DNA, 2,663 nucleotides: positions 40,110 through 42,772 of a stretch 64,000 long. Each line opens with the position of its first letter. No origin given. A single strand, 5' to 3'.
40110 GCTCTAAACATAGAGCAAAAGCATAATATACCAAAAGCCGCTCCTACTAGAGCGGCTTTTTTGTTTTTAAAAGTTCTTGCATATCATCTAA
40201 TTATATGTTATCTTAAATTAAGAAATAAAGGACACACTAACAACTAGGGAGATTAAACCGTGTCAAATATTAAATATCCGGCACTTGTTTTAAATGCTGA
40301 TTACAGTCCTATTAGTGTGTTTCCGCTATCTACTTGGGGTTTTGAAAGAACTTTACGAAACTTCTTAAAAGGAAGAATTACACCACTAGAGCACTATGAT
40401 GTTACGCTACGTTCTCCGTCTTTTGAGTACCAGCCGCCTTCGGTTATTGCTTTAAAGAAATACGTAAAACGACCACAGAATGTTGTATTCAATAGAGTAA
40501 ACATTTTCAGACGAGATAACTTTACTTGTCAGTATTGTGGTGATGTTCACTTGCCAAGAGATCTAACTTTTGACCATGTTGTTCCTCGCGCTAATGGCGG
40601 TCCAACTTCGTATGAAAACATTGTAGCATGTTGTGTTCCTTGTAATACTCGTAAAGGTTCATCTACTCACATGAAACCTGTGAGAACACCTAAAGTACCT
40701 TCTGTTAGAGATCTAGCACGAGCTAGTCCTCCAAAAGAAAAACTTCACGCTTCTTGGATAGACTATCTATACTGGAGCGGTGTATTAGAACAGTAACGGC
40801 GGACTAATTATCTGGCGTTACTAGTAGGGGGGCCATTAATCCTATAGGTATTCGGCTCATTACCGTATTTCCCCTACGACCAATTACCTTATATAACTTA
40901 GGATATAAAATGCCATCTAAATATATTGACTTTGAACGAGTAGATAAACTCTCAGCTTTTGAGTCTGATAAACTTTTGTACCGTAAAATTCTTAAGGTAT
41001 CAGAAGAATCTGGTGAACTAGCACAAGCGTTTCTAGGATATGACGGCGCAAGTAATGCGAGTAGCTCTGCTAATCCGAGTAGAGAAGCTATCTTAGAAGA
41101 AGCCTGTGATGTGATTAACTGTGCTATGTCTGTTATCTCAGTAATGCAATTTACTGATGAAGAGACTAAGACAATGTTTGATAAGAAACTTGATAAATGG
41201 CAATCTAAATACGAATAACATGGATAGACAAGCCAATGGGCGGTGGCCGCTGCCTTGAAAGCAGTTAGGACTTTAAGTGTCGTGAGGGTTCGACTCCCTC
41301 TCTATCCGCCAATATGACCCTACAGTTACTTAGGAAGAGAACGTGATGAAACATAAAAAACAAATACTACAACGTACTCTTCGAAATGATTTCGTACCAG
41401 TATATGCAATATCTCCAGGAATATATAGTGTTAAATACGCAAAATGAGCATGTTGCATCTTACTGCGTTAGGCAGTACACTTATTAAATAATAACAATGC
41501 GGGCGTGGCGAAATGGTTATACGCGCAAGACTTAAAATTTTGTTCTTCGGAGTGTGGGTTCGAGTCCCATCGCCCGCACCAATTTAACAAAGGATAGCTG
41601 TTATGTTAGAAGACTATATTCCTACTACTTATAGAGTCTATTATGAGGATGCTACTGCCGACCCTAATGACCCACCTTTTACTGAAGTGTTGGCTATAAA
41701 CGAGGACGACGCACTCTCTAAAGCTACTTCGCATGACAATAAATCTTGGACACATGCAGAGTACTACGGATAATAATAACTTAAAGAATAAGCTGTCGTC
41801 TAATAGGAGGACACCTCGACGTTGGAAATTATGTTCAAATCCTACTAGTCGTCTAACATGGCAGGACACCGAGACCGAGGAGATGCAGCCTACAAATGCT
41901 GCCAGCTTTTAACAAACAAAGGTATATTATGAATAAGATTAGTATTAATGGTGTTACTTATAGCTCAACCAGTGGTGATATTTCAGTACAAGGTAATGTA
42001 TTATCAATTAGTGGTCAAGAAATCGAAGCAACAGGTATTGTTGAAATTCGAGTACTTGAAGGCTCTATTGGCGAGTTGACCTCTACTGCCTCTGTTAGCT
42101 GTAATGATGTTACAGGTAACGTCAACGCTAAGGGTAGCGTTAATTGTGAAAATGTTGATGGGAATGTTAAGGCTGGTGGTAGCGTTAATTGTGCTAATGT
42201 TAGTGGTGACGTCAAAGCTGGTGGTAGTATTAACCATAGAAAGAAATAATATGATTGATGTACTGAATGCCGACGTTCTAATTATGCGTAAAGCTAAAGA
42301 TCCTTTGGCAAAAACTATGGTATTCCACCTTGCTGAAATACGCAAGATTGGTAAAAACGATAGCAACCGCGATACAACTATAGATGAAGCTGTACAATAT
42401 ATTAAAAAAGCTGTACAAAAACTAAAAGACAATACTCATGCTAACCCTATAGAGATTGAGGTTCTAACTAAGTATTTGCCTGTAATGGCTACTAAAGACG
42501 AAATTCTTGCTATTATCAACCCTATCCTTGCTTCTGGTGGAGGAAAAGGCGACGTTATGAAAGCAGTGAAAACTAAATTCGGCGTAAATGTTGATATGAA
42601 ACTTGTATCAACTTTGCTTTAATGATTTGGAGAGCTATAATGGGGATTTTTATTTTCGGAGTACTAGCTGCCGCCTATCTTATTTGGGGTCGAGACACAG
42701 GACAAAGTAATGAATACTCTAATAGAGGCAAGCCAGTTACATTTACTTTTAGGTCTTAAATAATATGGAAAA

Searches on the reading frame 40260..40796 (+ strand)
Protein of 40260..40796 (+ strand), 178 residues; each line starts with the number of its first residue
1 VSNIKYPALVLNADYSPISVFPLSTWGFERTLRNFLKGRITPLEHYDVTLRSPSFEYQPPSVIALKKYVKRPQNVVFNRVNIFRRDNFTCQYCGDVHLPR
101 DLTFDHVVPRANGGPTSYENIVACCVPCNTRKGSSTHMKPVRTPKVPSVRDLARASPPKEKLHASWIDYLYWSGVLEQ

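Call 60: search_protein_families(library=pfam, proteins=[window:40260-40796:+], max_evalue=0.001)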
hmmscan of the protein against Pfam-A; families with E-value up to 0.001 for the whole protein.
window:40260-40796:+ (178 aa): 2 families
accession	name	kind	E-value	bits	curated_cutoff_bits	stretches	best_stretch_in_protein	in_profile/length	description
PF01844.29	HNH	-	5.6e-13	49.3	21.4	1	90-134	1-46/47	HNH endonuclease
PF14279.12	HNH_5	-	4.3e-12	46.2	27.5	1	90-136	1-47/56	HNH endonuclease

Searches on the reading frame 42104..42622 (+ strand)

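Call 60: search_protein_families(library=pfam, proteins=[window:42104-42622:+], max_evalue=0.001)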
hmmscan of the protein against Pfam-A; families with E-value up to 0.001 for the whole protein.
window:42104-42622:+ (172 aa): 1 family
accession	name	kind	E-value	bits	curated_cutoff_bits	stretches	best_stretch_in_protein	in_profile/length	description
PF09424.15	YqeY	-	3.1e-07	31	27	1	98-171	63-138/143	Yqey-like protein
